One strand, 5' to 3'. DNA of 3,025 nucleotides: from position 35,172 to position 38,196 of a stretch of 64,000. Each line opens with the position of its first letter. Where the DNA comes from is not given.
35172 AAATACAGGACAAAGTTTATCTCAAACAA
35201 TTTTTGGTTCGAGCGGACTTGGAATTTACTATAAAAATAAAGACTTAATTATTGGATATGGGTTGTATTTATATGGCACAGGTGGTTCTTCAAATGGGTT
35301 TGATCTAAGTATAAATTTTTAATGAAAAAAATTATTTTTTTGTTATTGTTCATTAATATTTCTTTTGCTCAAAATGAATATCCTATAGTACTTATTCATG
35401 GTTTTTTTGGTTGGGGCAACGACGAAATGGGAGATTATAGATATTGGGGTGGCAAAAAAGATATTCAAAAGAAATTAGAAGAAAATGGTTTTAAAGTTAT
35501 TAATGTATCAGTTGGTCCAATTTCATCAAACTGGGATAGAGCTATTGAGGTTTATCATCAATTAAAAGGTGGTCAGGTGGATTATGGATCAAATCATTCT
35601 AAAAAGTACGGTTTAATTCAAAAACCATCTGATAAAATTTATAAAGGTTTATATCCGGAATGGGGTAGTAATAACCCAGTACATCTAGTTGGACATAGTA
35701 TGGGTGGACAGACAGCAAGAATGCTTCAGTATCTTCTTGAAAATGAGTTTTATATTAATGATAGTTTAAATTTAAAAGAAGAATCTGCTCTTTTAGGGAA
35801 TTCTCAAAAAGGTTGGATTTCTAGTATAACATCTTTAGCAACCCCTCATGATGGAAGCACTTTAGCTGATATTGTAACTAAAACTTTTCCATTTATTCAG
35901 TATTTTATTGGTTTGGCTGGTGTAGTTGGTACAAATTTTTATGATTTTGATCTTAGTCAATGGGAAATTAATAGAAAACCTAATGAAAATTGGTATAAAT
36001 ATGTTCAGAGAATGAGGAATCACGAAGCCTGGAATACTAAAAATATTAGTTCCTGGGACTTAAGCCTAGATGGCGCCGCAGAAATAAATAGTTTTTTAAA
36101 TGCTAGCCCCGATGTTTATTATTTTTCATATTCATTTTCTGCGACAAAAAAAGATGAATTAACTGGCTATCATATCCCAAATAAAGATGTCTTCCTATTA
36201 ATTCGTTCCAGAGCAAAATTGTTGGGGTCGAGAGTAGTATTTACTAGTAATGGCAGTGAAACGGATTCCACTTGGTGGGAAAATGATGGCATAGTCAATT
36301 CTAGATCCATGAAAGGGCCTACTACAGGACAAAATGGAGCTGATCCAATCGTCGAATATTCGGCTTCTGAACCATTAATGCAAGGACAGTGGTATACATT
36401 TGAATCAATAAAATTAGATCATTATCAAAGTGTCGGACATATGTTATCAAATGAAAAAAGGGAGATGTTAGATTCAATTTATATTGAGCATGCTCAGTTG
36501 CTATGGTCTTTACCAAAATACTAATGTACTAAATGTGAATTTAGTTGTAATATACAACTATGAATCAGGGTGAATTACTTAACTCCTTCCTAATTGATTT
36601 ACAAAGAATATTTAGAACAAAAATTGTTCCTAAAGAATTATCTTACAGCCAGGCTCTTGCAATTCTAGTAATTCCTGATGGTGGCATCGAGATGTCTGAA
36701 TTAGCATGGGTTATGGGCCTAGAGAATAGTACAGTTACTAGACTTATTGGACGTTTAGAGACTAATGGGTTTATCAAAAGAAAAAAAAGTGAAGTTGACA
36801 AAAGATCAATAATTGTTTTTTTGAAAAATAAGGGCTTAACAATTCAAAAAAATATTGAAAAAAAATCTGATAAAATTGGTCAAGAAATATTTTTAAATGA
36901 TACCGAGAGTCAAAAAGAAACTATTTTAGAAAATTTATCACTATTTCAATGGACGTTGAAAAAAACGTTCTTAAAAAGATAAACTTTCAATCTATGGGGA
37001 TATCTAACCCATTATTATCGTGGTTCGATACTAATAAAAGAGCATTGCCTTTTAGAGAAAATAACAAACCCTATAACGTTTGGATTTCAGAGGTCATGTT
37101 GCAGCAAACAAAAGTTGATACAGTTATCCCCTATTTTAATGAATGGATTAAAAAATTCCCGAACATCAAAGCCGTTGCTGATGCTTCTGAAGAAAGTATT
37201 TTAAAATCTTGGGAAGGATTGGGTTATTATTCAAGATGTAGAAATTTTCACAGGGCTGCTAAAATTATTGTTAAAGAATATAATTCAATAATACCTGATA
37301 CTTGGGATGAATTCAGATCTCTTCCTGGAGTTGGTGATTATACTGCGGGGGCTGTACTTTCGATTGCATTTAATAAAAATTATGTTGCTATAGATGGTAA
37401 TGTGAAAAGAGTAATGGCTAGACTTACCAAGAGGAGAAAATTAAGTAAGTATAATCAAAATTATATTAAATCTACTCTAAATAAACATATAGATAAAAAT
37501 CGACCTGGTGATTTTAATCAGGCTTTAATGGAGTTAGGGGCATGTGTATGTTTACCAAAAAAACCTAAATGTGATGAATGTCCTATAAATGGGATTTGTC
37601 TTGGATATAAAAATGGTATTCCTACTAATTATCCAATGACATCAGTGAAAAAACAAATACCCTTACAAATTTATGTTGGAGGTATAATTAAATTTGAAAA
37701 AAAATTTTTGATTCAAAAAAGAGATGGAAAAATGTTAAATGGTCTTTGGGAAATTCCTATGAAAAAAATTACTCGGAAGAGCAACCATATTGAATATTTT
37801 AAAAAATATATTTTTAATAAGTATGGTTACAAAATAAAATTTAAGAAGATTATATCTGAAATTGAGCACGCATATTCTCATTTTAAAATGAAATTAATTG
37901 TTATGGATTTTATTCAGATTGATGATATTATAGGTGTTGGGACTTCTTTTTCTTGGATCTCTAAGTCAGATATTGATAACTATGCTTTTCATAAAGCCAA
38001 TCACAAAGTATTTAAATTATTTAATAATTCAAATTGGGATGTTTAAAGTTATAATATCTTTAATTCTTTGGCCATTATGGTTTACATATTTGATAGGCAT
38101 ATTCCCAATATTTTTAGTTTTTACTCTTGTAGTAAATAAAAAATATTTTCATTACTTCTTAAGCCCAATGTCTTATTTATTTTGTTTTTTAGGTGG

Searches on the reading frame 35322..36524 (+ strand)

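Call 60: search_protein_families(library=pfam, proteins=[window:35322-36524:+], max_evalue=0.0001)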
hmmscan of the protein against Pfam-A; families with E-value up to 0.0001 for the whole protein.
window:35322-36524:+ (400 aa): 2 families
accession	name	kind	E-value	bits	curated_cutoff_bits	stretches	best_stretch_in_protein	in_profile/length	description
PF24708.1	Lip_C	-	4.7e-64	216.9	27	1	18-380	1-353/380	Lipase-like, C-terminal domain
PF00561.26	Abhydrolase_1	-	4.1e-05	23.8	25.8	0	119-135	70-86/245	alpha/beta hydrolase fold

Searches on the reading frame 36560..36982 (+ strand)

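Call 60: search_protein_families(library=pfam, proteins=[window:36560-36982:+], max_evalue=0.0001)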
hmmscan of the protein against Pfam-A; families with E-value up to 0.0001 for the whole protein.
window:36560-36982:+ (140 aa): 4 families
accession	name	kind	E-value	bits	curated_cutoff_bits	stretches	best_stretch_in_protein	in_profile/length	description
PF01047.28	MarR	-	2.7e-12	46.8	24.6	1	41-84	16-59/59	MarR family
PF12802.13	MarR_2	-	8.6e-08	32.7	27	1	27-83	3-61/61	MarR family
PF22381.2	Staph_reg_Sar_Rot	-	2.8e-07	31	27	1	26-97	11-83/85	Transcriptional regulator SarA/Rot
PF13463.12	HTH_27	-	7.9e-05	23.3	22.2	0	27-86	1-62/68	Winged helix DNA-binding domain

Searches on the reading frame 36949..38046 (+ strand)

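Call 60: search_protein_families(library=pfam, proteins=[window:36949-38046:+], max_evalue=0.0001)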
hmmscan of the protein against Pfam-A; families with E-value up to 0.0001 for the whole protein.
window:36949-38046:+ (365 aa): 4 families
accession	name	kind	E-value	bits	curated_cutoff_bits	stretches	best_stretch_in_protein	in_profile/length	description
PF00730.31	HhH-GPD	-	5.3e-19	69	26.2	1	46-163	1-90/108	HhH-GPD superfamily base excision DNA repair protein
PF14815.12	NUDIX_4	-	5.7e-14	52.3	35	1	243-356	2-112/113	NUDIX domain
PF00633.29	HHH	-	2.9e-07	30.4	24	1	110-139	1-30/30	Helix-hairpin-helix motif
PF10576.14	EndIII_4Fe-2S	-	3.5e-05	24.4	20.5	1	201-217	1-17/17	Iron-sulfur binding domain of endonuclease III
